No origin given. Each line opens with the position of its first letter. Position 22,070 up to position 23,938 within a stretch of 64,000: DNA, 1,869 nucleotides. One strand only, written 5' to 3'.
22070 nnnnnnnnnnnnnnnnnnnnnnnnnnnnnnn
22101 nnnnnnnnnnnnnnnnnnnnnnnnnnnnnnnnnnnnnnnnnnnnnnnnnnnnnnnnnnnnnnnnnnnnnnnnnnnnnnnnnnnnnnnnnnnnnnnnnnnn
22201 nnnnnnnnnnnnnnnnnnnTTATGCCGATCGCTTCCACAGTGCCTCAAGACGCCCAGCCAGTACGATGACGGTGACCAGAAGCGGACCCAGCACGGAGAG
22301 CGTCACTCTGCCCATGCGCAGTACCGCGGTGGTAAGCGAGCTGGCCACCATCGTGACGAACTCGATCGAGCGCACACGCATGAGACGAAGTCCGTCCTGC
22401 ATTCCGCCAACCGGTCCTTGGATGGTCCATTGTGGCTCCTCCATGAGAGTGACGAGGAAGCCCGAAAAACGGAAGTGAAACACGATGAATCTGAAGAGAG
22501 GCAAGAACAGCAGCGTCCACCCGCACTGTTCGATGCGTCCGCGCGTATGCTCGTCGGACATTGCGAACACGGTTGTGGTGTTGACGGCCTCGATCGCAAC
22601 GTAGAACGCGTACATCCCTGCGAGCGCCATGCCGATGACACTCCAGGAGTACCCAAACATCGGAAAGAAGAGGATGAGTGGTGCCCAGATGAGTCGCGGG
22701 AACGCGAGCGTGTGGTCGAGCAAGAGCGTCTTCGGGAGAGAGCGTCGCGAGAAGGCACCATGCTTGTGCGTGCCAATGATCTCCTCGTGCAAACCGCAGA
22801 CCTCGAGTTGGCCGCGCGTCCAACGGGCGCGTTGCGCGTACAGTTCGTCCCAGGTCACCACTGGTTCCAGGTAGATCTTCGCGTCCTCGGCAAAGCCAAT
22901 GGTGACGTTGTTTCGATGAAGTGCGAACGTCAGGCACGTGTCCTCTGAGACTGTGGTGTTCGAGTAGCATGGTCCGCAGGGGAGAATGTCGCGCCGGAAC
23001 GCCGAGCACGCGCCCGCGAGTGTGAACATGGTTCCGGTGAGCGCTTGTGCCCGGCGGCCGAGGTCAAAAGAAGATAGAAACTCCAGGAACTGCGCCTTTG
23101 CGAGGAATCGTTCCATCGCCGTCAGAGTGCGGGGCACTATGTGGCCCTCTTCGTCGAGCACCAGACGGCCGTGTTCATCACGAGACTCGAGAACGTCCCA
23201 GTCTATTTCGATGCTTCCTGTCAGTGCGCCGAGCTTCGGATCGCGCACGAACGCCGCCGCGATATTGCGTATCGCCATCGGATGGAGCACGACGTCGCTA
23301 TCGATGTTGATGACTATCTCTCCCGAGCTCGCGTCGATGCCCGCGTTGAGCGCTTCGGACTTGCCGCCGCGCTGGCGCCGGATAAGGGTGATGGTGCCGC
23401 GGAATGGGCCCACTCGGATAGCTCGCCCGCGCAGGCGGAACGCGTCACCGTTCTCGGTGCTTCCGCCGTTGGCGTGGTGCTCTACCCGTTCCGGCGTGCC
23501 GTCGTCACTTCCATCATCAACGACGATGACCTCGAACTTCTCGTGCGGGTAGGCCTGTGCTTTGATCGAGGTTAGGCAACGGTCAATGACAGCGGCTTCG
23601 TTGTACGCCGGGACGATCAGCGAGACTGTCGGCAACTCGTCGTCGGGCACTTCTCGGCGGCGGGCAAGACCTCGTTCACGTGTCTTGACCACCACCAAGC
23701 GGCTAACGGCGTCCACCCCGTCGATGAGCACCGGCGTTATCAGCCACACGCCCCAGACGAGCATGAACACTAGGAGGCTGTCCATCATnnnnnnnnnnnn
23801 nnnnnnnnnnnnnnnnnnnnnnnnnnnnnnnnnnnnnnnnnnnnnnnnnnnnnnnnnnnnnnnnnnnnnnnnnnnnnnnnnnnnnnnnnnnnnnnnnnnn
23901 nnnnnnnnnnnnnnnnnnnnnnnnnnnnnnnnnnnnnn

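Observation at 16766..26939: Exosortase-family (XrtG-like) operon expanded with a giant surface protein and a flippase-GT1 fusion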

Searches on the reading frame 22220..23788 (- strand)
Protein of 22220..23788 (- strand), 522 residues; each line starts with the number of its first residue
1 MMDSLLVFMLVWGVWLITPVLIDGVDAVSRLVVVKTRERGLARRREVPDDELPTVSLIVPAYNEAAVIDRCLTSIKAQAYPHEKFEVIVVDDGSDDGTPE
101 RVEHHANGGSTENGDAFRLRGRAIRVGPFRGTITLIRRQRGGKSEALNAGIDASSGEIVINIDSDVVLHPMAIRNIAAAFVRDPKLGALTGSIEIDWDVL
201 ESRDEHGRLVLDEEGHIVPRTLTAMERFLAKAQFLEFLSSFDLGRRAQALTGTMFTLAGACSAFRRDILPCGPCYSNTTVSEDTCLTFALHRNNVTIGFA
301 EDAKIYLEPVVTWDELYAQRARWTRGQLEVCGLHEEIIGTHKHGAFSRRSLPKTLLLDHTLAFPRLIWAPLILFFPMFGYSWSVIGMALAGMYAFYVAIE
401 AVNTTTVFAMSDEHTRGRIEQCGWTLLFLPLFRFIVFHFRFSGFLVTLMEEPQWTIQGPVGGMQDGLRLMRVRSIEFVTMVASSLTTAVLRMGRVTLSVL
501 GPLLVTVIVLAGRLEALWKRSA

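Call 3: search_protein_families(library=ncbifam, proteins=[window:22220-23788:-], max_evalue=0.01)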
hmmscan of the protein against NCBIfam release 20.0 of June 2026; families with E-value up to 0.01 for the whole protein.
window:22220-23788:- (522 aa): 25 families
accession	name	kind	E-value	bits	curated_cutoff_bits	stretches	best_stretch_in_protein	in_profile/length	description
TIGR03111.1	glyc2_xrt_Gpos1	hypoth_equivalog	4.1e-77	259.8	363.95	2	141-458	117-418/439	TIGR03111 family XrtG-associated glycosyltransferase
TIGR03937.1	PgaC_IcaA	equivalog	1.8e-37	129.3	422.3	2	35-192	28-162/407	poly-beta-1,6-N-acetyl-D-glucosamine synthase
NF041875.1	EPS_EpsD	equivalog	9.4e-22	77.8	370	1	55-181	1-105/325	exopolysaccharide biosynthesis glycosyltransferase EpsD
TIGR03965.1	mycofact_glyco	equivalog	6.8e-21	74.7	280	2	32-105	53-126/467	mycofactocin biosynthesis glycosyltransferase MftF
TIGR04242.1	nodulat_NodC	equivalog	9.4e-17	61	550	1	33-193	28-168/395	chitooligosaccharide synthase NodC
TIGR03030.1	CelA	equivalog_domain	4.5e-16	58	699.1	1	30-187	109-260/714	UDP-forming cellulose synthase catalytic subunit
TIGR03469.1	HpnB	hypoth_equivalog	6.8e-13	48.4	379.25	1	49-107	40-97/386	hopene-associated glycosyltransferase HpnB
NF045692.1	OglycostaseCruG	equivalog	1.5e-12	47.2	600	1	28-106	17-92/386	2'-O-glycosyltransferase CruG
TIGR04283.1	glyco_like_mftF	equivalog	4.3e-12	46.1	182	1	55-183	1-101/221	TIGR04283 family arsenosugar biosynthesis glycosyltransferase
NF053846.1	glyco_with_XrtP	equivalog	1.5e-11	43.7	520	1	55-348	43-319/440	XrtP-associated glycosyltransferase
NF010496.0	PRK13915.1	equivalog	4.1e-11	42.5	262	2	53-103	31-82/307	glucosyl-3-phosphoglycerate synthase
NF007482.0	PRK10073.1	equivalog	4.3e-11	42.4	423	1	52-107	5-58/334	glycosyltransferase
NF038299.1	EPS_HpsN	equivalog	1.2e-09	37.6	425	2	133-193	59-119/317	hormogonium polysaccharide biosynthesis glycosyltransferase HpsN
NF047683.1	TeichurnBiosyTuaG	equivalog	1.9e-09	37.6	400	1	52-106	5-57/252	teichuronic acid biosynthesis protein TuaG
NF047588.1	GlcsyltransPgfSStrep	equivalog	1.8e-07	30.7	500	1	55-107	3-57/308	glycosyltransferase PgfS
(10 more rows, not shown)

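Call 4: search_protein_families(library=pfam, proteins=[window:22220-23788:-], max_evalue=0.01)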
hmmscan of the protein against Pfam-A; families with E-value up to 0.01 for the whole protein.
window:22220-23788:- (522 aa): 3 families
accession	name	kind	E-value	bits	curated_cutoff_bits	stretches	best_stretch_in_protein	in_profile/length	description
PF00535.33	Glycos_transf_2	-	2.1e-30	106.3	23.3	1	56-269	1-164/168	Glycosyl transferase family 2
PF13641.12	Glyco_tranf_2_3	-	9.6e-23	81.8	27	2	129-326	55-230/230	Glycosyltransferase like family 2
PF13632.12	Glyco_trans_2_3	-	6.4e-16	59.2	27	1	226-393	41-196/198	Glycosyl transferase family group 2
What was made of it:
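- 22220..23788 (-): Processive-type membrane GT2 of 522 aa with the motifs DDGS, DSD, SED and QRARW. Best NCBIfam hit is TIGR03111, the XrtG-associated GT, at 259.8 bits (below its cutoff); next is PgaC/IcaA (calls 3, 4).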

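Call 23: search_dna_similar(query=window:22223-23788:-, collection=plasmids, mode=protein, max_rows=25)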
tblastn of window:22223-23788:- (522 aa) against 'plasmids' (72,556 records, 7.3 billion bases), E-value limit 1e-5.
Records with a match: 796; places in all: 919; records where one place covers at least 80% of the query: 9.
Best place of each record, by identity: <60% 796.
By first word of the organism name: Rhizobium 153; Sinorhizobium 147; Ralstonia 129; Escherichia 34; Lactiplantibacillus 21; Bacillus 20; Priestia 20; Lactococcus 13; Mesorhizobium 11; Acinetobacter 10; and 104 more.
By predicted mobility (MOB-suite, as given by PLSDB): non-mobilizable 297; conjugative 260; mobilizable 239.
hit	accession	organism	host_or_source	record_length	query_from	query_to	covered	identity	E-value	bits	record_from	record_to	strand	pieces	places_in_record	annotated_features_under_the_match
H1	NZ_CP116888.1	Aneurinibacillus sp. Ricciae_BoGa-3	whole organism,Plant material,Lab grown ...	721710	1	454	87%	28.1%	7e-55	206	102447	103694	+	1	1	TIGR03111 family XrtG-associated glycosyltransferase | xrtG: exosortase family protein XrtG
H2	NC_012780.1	[Eubacterium] eligens ATCC 27750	-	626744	1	454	87%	27.9%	6e-49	189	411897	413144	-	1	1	TIGR03111 family XrtG-associated glycosyltransferase | xrtG: exosortase family protein XrtG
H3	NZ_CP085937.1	Lachnospira eligens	-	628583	1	454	87%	27.9%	6e-49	189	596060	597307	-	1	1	TIGR03111 family XrtG-associated glycosyltransferase | xrtG: exosortase family protein XrtG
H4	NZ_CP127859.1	Kocuria rosea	single cell culture,deep sea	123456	45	479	83%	28.3%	2e-31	136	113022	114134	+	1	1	bifunctional polysaccharide deacetylase/glycosyltransferase family 2 ...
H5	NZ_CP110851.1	Lactococcus lactis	Homo sapiens,single cell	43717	12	458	86%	27.4%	1e-44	176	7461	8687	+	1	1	TIGR03111 family XrtG-associated glycosyltransferase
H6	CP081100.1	Rhodobacteraceae bacterium M382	-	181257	2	450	86%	25.8%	3e-14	84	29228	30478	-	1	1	glycosyltransferase family 2 protein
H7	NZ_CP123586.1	Alisedimentitalea scapharcae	Anadara broughtonii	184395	2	450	86%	25.8%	3e-14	84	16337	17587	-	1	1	glycosyltransferase family 2 protein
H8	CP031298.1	Natrinema thermotolerans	Cell culture,Korean salt-fermented food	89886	39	446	78%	28.1%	5e-34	144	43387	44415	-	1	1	glycosyltransferase family 2 protein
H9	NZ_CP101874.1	Natrinema thermotolerans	cell culture,salt-fermented food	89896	39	446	78%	28.1%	5e-34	144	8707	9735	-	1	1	glycosyltransferase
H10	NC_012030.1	Halorubrum lacusprofundi ATCC 49239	-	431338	13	450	84%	26.0%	1e-23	112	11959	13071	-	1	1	glycosyltransferase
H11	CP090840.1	Streptomyces viridifaciens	Whole organism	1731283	55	441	74%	28.2%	2e-27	125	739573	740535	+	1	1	bifunctional polysaccharide deacetylase/glycosyltransferase family 2 ...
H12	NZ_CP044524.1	Halorussus halophilus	pure culture,marine solar saltern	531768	42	455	79%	26.1%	9e-32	137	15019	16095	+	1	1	glycosyltransferase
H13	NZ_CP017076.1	Novosphingobium resinovorum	single cell,soil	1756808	43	403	69%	29.9%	3e-29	130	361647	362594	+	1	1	none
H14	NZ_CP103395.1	Levilactobacillus brevis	single cell,vegetable fermented food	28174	53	453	77%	26.0%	1e-21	106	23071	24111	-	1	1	glycosyltransferase family 2 protein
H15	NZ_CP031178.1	Levilactobacillus brevis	-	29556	53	453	77%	26.0%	1e-21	106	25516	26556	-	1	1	glycosyltransferase family 2 protein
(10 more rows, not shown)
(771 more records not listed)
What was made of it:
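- On XrtG system: TIGR03111 is the best hit at 259.8 bits but falls below its cutoff of 363.95 (call 3). tblastn of this GT2 picks up annotated TIGR03111 genes next to xrtG at about 28% identity (call 23).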

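Call 24: get_annotated_region(hit=H1, flank=7000)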
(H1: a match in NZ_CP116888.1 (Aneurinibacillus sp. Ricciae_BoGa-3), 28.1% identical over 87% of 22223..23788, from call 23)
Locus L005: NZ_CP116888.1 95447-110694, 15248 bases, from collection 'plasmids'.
description: Aneurinibacillus sp. Ricciae_BoGa-3 plasmid unnamed, complete sequence
organism: Aneurinibacillus sp. Ricciae_BoGa-3 (NCBI taxid 3022697)
taxonomy: Bacteria; Bacillota; Bacilli; Bacillales; Paenibacillaceae; Aneurinibacillus; Aneurinibacillus sp. Ricciae BoGa-3
host: -; source: whole organism,Plant material,Lab grown Riccia fluitans ecotype BoGa-3; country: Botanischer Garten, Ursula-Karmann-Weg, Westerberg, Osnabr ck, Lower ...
typing (MOB-suite, as given by PLSDB): non-mobilizable
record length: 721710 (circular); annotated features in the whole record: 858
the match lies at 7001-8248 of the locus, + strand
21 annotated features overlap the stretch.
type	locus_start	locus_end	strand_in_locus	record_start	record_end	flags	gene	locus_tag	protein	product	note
CDS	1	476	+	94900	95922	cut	-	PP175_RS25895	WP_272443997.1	hypothetical protein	-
CDS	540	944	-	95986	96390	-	-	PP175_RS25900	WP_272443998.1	hypothetical protein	-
CDS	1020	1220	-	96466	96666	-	-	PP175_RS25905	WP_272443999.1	hypothetical protein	-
CDS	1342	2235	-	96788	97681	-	-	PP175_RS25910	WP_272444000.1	hypothetical protein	-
CDS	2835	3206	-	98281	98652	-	-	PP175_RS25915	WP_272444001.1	hypothetical protein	-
CDS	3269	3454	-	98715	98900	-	-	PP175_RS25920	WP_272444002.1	hypothetical protein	-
CDS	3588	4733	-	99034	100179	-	-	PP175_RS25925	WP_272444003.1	hypothetical protein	-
CDS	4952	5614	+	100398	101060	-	-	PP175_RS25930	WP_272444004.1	6-carboxytetrahydropterin synthase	-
CDS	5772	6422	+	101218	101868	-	-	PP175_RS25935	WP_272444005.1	hypothetical protein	-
CDS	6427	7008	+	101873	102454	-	xrtG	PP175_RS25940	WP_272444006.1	exosortase family protein XrtG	-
CDS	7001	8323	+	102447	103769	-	-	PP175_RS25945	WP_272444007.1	TIGR03111 family XrtG-associated glycosyltransferase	-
CDS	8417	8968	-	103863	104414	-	-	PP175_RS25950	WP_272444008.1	hypothetical protein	-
CDS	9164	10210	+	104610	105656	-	-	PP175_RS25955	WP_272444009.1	hypothetical protein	-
CDS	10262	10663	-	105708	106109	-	-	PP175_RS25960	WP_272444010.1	hypothetical protein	-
CDS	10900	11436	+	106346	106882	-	-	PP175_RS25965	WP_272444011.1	hypothetical protein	-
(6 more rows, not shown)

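Call 25: get_annotated_region(hit=H2, flank=7000)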
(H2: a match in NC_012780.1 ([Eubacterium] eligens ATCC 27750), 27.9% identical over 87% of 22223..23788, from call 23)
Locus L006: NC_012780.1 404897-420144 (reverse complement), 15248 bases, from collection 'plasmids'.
description: [Eubacterium] eligens ATCC 27750 plasmid unnamed, complete sequence
organism: [Eubacterium] eligens ATCC 27750 (NCBI taxid 515620)
taxonomy: Bacteria; Bacillota; Clostridia; Lachnospirales; Lachnospiraceae; Lachnospira; Lachnospira eligens; [Eubacterium] eligens ATCC 27750
host: -; source: -; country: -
typing (MOB-suite, as given by PLSDB): non-mobilizable; replicon rep_cluster_238
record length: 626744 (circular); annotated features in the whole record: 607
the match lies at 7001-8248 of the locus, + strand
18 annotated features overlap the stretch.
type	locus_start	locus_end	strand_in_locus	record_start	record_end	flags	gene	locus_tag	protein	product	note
CDS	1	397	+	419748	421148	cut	-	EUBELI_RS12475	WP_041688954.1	AAA family ATPase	GO:0006302 - double-strand break repair [Evidence IEA]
CDS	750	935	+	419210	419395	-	-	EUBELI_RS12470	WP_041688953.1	hypothetical protein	-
CDS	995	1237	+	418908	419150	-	-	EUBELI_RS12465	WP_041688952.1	zinc-ribbon domain-containing protein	-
CDS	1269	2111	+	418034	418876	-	-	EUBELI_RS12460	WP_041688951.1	zinc ribbon domain-containing protein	-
CDS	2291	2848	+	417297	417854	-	-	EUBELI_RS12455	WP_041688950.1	NUDIX domain-containing protein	-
CDS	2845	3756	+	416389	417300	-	-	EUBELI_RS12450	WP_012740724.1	alpha/beta hydrolase-fold protein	-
CDS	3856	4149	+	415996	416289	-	-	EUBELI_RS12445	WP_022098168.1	hypothetical protein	-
CDS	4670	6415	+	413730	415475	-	-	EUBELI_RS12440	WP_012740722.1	Firmicu-CTERM sorting domain-containing protein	-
CDS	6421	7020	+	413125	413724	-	xrtG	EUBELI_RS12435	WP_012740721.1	exosortase family protein XrtG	-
CDS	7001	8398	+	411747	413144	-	-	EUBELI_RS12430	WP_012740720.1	TIGR03111 family XrtG-associated glycosyltransferase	-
CDS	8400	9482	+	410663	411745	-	-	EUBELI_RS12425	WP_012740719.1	hypothetical protein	-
CDS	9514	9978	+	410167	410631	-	-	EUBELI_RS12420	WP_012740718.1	6-carboxytetrahydropterin synthase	-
CDS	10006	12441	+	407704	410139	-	-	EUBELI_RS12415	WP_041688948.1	6-pyruvoyl-tetrahydropterin synthase-related protein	-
CDS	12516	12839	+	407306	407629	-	-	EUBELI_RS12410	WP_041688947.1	type II toxin-antitoxin system Phd/YefM family antitoxin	-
CDS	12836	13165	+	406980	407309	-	-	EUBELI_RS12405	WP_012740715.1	toxin RelE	-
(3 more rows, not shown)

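Call 26: get_annotated_region(hit=H5, flank=7000)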
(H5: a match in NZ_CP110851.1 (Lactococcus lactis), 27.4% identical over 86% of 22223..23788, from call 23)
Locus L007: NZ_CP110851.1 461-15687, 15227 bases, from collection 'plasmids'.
description: Lactococcus lactis strain VHProbi V60 plasmid pBV60, complete sequence
organism: Lactococcus lactis (NCBI taxid 1358)
taxonomy: Bacteria; Bacillota; Bacilli; Lactobacillales; Streptococcaceae; Lactococcus; Lactococcus lactis
host: -; source: Homo sapiens,single cell; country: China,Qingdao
typing (MOB-suite, as given by PLSDB): conjugative; replicon rep_cluster_554; relaxase MOBP; mating-pair formation MPF_T
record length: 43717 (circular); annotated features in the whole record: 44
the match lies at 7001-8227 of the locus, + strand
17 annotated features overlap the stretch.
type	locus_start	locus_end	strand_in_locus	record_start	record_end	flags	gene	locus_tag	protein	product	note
CDS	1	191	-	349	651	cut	-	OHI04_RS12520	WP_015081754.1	bacteriocin immunity protein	GO:0030153 - bacteriocin immunity [Evidence IEA]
CDS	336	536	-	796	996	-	-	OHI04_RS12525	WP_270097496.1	bacteriocin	-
CDS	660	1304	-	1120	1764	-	-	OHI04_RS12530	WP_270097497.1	IS6 family transposase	-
CDS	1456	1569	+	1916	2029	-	-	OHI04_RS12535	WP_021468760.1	lactococcin family bacteriocin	GO:0042742 - defense response to bacterium [Evidence IEA]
CDS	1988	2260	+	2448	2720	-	-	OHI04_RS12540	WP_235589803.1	CPBP family intramembrane glutamic endopeptidase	GO:0071586 - CAAX-box protein processing [Evidence IEA]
CDS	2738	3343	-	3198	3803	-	-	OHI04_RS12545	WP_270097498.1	helix-turn-helix transcriptional regulator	-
CDS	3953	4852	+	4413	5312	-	-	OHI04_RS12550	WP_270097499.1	sensor domain-containing diguanylate cyclase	-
CDS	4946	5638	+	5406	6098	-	-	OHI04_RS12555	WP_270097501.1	EAL domain-containing protein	-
CDS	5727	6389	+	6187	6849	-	-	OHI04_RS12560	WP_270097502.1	Firmicu-CTERM sorting domain-containing protein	-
CDS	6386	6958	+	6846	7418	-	xrtG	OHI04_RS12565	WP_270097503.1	exosortase family protein XrtG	-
CDS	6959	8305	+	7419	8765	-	-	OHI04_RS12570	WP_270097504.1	TIGR03111 family XrtG-associated glycosyltransferase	-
CDS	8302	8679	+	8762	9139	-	-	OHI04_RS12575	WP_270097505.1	6-carboxytetrahydropterin synthase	-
CDS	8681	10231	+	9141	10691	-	-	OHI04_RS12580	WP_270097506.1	TIGR03766 family XrtG-associated glycosyltransferase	-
CDS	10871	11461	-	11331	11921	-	-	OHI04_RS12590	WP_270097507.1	site-specific integrase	-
CDS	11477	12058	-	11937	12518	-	-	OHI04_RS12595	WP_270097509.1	stage II sporulation protein M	-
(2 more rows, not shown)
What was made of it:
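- Closest known: XrtG / Firmicu-CTERM system of Bacillota. Same: Gene order is the same: cargo, xrt, GT2, large membrane GT-like protein (calls 24-26).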

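Call 28: search_protein_families(library=ncbifam, proteins=[L006:4670-6415:+, L007:5727-6389:+, L005:5772-6422:+, L006:10006-12441:+, L007:8681-10231:+, L006:8400-9482:+], max_evalue=1)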
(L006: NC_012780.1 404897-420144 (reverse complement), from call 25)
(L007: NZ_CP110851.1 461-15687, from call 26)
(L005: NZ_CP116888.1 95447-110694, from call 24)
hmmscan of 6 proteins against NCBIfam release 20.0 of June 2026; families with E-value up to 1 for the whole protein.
L006:4670-6415:+ (581 aa): 1 family
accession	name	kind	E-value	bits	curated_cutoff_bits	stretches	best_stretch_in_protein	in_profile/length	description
TIGR04145.2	Firmicu_CTERM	equivalog_domain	7.9e-27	94.4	50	3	367-576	1-189/191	Firmicu-CTERM sorting domain-containing protein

L007:5727-6389:+ (220 aa): 2 families
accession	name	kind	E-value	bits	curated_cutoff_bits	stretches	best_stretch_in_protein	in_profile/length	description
TIGR04145.2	Firmicu_CTERM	equivalog_domain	2.9e-45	154.5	50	1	18-213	1-189/191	Firmicu-CTERM sorting domain-containing protein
TIGR01167.1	LPXTG_anchor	domain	0.29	11.9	15.9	1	185-213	5-33/34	LPXTG cell wall anchor domain-containing protein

L005:5772-6422:+ (216 aa): 2 families
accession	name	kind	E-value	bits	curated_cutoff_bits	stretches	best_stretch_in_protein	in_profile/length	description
TIGR01167.1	LPXTG_anchor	domain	0.064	14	15.9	1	186-212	9-34/34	LPXTG cell wall anchor domain-containing protein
NF047859.1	StressCuResBhsA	equivalog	0.092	13.3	90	1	6-36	4-34/85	multiple stress resistance protein BhsA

L006:10006-12441:+ (811 aa): 0 families

L007:8681-10231:+ (516 aa): 1 family
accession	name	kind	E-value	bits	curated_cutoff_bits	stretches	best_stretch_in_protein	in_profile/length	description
TIGR03766.2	TIGR03766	equivalog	1.8e-185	617.6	500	1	6-498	2-495/496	TIGR03766 family XrtG-associated glycosyltransferase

L006:8400-9482:+ (360 aa): 3 families
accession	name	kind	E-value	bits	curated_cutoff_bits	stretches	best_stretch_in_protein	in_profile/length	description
NF042931.1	SAG1386_EF1546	equivalog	0.0032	17.6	80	0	192-240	31-79/158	SAG1386/EF1546 family surface-associated protein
NF006543.0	PRK09039.1-2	equivalog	0.0077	16.1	305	1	195-265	31-103/350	peptidoglycan -binding protein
TIGR02976.1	phageshock_pspB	equivalog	0.81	10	51.7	1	195-239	11-53/75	envelope stress response membrane protein PspB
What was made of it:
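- On XrtG system: Positive controls score 94 and 154 bits (call 28).
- The canonical XrtG cassette has a curated sorting-domain protein in the same position (calls 25, 26, 28).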

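Call 50: search_dna_similar(query=L007:5727-6386:+, collection=plasmids, mode=protein, max_rows=40, max_evalue=0.001, rows=spread)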
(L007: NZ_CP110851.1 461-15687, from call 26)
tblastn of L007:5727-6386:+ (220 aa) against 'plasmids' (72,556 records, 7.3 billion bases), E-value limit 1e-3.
Records with a match: 1; places in all: 1; records where one place covers at least 80% of the query: 1.
Best place of each record, by identity: >=99% 1.
By first word of the organism name: Lactococcus 1.
By predicted mobility (MOB-suite, as given by PLSDB): conjugative 1.
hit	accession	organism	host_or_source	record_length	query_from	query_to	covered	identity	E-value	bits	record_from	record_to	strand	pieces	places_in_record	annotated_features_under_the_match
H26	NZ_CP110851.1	Lactococcus lactis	Homo sapiens,single cell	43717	1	220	100%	100.0%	2e-127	402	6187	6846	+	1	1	Firmicu-CTERM sorting domain-containing protein | xrtG: exosortase family protein XrtG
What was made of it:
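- Tried and rejected: tblastn of a Firmicu-CTERM protein against plasmids found only itself (call 50).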
